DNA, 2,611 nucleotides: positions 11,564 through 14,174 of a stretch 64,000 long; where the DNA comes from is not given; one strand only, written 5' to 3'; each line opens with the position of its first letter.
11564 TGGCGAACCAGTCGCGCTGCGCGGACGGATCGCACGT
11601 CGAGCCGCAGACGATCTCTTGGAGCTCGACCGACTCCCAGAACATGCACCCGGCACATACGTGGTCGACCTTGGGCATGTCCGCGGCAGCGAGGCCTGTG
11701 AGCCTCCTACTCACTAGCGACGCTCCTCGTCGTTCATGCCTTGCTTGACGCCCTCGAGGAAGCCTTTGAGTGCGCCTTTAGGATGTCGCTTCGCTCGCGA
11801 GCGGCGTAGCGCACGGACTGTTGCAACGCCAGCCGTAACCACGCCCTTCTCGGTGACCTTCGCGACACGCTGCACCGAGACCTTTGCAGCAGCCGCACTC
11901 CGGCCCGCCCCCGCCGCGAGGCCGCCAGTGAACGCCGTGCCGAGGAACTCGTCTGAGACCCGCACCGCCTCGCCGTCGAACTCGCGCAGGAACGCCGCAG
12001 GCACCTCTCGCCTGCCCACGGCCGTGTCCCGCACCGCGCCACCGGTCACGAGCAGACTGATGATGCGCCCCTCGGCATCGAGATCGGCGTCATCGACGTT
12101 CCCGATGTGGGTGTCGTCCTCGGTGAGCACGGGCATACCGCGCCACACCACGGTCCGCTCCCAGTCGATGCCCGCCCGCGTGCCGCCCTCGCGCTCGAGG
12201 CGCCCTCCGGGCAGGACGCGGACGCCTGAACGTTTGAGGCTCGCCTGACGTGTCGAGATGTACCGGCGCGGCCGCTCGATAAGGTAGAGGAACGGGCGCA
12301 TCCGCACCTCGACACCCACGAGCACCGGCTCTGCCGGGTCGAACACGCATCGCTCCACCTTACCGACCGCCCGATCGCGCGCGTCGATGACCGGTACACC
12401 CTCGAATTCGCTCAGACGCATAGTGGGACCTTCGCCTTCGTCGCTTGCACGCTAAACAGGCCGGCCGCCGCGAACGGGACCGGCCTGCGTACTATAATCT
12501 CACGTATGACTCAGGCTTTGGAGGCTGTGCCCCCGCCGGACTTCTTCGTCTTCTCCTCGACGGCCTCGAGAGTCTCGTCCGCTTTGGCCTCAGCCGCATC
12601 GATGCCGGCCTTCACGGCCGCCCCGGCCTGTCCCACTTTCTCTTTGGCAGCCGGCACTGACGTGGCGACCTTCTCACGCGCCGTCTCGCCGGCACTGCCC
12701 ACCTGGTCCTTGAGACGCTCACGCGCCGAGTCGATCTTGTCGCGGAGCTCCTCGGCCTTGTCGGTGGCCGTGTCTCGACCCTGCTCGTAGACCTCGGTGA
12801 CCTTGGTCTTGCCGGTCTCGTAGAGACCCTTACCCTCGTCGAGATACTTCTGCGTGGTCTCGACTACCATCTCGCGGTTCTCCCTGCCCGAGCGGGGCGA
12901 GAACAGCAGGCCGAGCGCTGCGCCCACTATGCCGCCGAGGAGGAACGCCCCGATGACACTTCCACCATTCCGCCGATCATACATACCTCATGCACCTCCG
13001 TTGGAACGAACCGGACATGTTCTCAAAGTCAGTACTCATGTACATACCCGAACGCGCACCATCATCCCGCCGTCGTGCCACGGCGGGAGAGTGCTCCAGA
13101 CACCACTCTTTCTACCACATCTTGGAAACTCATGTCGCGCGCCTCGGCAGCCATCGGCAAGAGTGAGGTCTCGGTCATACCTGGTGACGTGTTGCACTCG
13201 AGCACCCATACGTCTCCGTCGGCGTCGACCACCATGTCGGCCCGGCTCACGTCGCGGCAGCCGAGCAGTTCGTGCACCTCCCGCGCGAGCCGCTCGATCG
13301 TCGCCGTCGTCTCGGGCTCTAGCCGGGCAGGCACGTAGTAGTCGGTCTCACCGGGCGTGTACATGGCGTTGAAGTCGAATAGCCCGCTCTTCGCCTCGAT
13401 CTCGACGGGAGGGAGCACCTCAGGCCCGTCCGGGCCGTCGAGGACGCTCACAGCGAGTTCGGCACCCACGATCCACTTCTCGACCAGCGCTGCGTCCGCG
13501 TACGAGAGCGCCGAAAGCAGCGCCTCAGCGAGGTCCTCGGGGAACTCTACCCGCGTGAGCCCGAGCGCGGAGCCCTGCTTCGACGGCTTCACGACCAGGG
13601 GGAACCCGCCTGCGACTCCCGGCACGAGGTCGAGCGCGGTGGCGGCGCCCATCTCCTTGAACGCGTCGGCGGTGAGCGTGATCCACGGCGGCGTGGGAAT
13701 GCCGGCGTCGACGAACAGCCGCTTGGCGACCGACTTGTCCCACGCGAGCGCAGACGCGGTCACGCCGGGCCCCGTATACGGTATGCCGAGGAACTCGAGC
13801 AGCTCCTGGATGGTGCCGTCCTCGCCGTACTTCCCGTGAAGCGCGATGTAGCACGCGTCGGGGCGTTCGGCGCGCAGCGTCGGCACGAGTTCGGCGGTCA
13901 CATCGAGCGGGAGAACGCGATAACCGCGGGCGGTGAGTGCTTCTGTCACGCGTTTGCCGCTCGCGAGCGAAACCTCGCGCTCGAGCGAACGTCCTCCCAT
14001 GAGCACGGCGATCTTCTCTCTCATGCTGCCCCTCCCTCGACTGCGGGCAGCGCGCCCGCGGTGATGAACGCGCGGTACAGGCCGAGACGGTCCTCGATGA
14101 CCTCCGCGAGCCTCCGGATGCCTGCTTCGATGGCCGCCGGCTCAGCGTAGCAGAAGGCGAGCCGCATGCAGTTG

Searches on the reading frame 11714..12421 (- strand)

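Call 8: search_protein_families(library=ncbifam, proteins=[window:11714-12421:-])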
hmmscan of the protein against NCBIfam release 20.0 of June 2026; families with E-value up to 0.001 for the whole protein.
window:11714-12421:- (235 aa): 0 families

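Call 9: search_protein_families(library=pfam, proteins=[window:11714-12421:-])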
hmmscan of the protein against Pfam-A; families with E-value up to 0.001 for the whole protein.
window:11714-12421:- (235 aa): 1 family
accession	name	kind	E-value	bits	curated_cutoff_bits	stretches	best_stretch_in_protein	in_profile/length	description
PF05239.21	PRC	-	1.4e-13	51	21.2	2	94-134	10-54/78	PRC-barrel domain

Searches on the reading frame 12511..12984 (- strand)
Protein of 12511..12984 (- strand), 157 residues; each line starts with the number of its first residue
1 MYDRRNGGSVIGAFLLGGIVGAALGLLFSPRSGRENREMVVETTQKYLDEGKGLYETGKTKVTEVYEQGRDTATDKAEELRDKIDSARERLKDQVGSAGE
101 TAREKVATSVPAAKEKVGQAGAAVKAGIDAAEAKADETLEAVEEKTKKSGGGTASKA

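Call 8: search_protein_families(library=ncbifam, proteins=[window:12511-12984:-])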
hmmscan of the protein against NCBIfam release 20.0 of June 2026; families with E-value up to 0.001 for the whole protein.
window:12511-12984:- (157 aa): 2 families
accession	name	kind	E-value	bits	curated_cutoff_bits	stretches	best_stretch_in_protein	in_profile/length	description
NF053524.1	thylo_ssl2009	equivalog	2.5e-06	28.1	58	1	7-93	9-87/90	ssl2009 family thylakoid membrane protein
NF041669.1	GvpT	domain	3.6e-06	27.5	80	1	15-83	6-72/123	GvpT/GvpP family gas vesicle accessory protein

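Call 9: search_protein_families(library=pfam, proteins=[window:12511-12984:-])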
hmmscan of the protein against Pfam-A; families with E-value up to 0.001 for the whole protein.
window:12511-12984:- (157 aa): 2 families
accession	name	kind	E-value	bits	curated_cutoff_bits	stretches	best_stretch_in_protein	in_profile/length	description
PF12732.12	YtxH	-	2e-16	60.6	37.5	1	12-84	2-70/71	YtxH-like protein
PF01442.23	Apolipoprotein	-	6.4e-07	29.7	90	1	37-146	61-174/190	Apolipoprotein A1/A4/E domain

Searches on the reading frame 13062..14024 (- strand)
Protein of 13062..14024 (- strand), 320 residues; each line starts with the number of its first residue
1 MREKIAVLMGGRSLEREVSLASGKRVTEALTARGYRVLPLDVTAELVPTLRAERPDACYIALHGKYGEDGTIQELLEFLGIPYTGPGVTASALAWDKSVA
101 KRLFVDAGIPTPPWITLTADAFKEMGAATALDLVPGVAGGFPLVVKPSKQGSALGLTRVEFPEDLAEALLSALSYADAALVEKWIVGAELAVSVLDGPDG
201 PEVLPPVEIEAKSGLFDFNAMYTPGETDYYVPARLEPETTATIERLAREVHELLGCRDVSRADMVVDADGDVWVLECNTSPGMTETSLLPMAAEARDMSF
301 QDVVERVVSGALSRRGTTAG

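Call 8: search_protein_families(library=ncbifam, proteins=[window:13062-14024:-])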
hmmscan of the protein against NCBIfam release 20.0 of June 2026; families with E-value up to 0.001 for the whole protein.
window:13062-14024:- (320 aa): 43 families (the best 25 are shown)
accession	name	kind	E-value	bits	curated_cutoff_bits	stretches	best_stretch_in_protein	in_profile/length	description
NF002378.0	PRK01372.1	subfamily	4.5e-101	337.6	243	1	2-313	6-303/305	D-alanine--D-alanine ligase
TIGR01205.1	D_ala_D_alaTIGR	subfamily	3.8e-82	275.8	245.65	1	4-311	1-317/318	D-alanine--D-alanine ligase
NF002528.0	PRK01966.1-4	subfamily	1.8e-72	244.2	262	2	54-315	99-362/366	D-alanine--D-alanine ligase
NF011169.0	PRK14571.1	equivalog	3.1e-70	236.9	404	1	4-313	2-297/300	D-alanyl-alanine synthetase A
NF000091.3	D_ala_D_ser_VanG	exception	2e-60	204.5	495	1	56-309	95-341/344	D-alanine--D-serine ligase VanG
NF011170.0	PRK14572.1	equivalog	9.7e-59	199.2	489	1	56-313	90-347/351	D-alanyl-alanine synthetase A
NF002527.0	PRK01966.1-3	equivalog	1.2e-58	198.9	310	2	55-312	77-329/332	D-alanine--D-alanine ligase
NF002526.0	PRK01966.1-2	equivalog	2.7e-56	191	449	1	53-314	92-350/362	D-alanine--D-alanine ligase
NF011167.0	PRK14569.1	equivalog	3.1e-52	177.8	410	1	2-310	3-294/296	D-alanyl-alanine synthetase A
NF002525.0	PRK01966.1-1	equivalog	5.3e-52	177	457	1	56-315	100-354/364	D-alanine--D-alanine ligase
NF000207.3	D_ala_D_ser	equivalog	6.6e-49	166.9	520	1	54-309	89-337/342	D-alanine--D-serine ligase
NF000206.1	D_ala_D_lac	equivalog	1.4e-44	152.6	550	1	53-312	89-341/342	D-alanine--(R)-lactate ligase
NF002529.0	PRK01966.1-5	equivalog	1.5e-43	149.1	472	1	53-310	84-335/348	D-alanine--D-alanine ligase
NF000372.1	D_ala_D_lac_VanI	exception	2.8e-43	148.5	700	1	57-311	93-340/341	D-alanine--(R)-lactate ligase VanI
NF012214.1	D_ala_D_ser_VanC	exception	5.5e-42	144.2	650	1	55-309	95-343/350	D-alanine--D-serine ligase VanC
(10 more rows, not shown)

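Call 9: search_protein_families(library=pfam, proteins=[window:13062-14024:-])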
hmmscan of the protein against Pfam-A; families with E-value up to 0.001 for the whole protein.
window:13062-14024:- (320 aa): 5 families
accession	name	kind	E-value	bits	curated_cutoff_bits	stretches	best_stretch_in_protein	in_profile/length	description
PF07478.18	Dala_Dala_lig_C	-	3.4e-50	170.8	24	1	103-308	1-203/204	D-ala D-ala ligase C-terminus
PF01820.27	Dala_Dala_lig_N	-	1.6e-22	80.7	34.6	2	53-86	88-121/121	D-ala D-ala ligase N-terminus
PF13535.11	ATP-grasp_4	-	5.9e-09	36.2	27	1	141-279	3-150/160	ATP-grasp domain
PF02222.28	ATP-grasp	-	1.2e-05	25.5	27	1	104-276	3-158/179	ATP-grasp domain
PF03133.20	TTL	-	0.00064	19.5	20.1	1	243-305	221-281/292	Tubulin-tyrosine ligase family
